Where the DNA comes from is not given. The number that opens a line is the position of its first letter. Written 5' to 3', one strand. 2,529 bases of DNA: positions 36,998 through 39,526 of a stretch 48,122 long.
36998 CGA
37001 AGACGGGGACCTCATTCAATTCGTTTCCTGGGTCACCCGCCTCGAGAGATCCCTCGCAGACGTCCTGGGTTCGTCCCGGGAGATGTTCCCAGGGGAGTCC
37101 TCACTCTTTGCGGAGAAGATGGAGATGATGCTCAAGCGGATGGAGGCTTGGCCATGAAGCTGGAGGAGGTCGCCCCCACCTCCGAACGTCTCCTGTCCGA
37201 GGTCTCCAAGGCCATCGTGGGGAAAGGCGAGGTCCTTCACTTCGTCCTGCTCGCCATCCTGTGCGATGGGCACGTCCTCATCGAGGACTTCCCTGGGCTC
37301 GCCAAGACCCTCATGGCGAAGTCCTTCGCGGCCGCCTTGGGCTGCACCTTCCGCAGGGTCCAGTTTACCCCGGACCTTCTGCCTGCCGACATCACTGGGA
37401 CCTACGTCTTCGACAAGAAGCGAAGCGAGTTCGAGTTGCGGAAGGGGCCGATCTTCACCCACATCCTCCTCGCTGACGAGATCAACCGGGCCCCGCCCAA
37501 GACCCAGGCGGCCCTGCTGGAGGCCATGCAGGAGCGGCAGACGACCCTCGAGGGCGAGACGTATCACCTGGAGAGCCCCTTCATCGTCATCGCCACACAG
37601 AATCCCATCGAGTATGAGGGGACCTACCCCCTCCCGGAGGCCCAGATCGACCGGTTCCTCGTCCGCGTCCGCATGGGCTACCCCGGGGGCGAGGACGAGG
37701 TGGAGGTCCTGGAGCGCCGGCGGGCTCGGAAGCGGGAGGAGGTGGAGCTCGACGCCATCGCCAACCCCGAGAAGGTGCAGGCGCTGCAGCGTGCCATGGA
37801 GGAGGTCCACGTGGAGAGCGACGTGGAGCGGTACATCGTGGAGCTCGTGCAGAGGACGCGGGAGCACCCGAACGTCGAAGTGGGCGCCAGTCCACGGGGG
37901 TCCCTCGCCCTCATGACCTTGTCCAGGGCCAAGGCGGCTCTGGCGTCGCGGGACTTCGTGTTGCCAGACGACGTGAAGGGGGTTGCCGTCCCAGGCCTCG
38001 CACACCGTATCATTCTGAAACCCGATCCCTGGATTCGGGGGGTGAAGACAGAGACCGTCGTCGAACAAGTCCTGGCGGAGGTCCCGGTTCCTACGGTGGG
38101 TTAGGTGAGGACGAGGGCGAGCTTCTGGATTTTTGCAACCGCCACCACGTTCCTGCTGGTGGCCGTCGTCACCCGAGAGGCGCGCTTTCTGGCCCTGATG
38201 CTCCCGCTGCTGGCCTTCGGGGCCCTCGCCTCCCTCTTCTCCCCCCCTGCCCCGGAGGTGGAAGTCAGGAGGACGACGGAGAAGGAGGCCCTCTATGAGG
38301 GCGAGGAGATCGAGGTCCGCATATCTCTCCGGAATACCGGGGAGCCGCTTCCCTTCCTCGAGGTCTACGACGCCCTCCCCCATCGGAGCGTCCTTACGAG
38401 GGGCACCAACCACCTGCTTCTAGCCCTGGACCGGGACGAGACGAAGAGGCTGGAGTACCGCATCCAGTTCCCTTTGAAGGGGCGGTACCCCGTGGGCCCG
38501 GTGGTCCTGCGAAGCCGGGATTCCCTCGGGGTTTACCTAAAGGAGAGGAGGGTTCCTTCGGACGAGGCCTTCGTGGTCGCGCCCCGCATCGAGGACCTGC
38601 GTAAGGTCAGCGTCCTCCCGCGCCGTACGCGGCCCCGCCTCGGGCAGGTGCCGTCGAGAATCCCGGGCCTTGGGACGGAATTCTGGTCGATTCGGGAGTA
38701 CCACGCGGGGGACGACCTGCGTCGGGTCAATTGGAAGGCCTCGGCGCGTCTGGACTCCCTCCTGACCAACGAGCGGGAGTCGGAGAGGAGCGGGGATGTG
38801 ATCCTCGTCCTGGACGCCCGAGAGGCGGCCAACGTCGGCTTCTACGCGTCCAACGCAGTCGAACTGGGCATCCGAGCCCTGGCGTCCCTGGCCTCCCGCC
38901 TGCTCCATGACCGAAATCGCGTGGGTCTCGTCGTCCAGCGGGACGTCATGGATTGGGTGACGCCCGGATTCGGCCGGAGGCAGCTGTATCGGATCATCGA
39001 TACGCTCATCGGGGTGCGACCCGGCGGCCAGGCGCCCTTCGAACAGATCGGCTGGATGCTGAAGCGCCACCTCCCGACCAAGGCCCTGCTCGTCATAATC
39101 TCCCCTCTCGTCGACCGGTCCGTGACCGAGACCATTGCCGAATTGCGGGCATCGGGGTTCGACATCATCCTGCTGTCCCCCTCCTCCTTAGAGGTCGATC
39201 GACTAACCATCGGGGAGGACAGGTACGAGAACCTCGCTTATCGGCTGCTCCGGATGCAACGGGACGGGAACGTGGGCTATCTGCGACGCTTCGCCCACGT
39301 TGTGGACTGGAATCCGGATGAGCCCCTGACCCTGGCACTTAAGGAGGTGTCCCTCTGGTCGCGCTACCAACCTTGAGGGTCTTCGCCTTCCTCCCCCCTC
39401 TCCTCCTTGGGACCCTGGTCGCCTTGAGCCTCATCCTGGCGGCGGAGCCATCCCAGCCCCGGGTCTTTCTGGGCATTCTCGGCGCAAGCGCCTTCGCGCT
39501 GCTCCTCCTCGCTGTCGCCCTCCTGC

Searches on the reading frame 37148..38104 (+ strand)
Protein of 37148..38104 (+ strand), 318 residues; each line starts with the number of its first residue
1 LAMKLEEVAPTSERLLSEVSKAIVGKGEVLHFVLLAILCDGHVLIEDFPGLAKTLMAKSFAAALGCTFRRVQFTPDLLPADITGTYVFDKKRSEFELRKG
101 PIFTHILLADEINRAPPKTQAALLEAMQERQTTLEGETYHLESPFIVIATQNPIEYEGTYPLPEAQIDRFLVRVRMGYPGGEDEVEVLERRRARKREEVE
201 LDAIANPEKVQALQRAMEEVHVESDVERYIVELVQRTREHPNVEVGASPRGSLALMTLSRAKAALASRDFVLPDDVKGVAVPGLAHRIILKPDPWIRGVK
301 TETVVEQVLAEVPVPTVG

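Call 70: search_protein_families(library=pfam, proteins=[window:37148-38104:+], max_evalue=0.0001)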
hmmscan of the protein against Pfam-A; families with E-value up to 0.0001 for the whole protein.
window:37148-38104:+ (318 aa): 5 families
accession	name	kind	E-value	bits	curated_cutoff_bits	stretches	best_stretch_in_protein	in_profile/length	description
PF07726.17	AAA_3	-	1.1e-65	219.8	27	1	42-172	1-131/131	ATPase family associated with various cellular activities (AAA)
PF17863.7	AAA_lid_2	-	7e-23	80.6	22.7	1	236-307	2-73/74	AAA lid domain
PF07728.20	AAA_5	-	1.4e-14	54.7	22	1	49-170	8-139/139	AAA domain (dynein-related subfamily)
PF20030.5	bpMoxR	-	5.5e-10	39.1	27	1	15-214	6-204/205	MoxR domain in the MoxR-vWA-beta-propeller ternary systems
PF00004.35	AAA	-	6.3e-05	23.9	21.2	0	49-173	7-126/131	ATPase family associated with various cellular activities (AAA)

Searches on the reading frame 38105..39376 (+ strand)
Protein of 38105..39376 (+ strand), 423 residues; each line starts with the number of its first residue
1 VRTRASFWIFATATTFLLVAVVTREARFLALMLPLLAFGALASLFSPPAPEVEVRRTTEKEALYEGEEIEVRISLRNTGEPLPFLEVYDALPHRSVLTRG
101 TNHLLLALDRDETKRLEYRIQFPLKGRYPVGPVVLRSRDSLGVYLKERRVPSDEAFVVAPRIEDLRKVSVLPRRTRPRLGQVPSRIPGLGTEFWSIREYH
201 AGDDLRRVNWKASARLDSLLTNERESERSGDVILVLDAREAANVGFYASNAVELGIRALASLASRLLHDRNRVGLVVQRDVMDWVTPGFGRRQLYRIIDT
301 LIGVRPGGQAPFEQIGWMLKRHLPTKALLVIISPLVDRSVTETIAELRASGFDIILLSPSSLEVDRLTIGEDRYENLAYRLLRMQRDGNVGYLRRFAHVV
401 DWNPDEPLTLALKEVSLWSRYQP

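Call 70: search_protein_families(library=pfam, proteins=[window:38105-39376:+], max_evalue=0.0001)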
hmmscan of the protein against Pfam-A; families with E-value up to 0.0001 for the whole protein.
window:38105-39376:+ (423 aa): 1 family
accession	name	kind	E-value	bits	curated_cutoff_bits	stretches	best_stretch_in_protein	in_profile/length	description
PF01882.25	DUF58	-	1.7e-18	67.1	23.4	1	196-354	2-163/216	Protein of unknown function DUF58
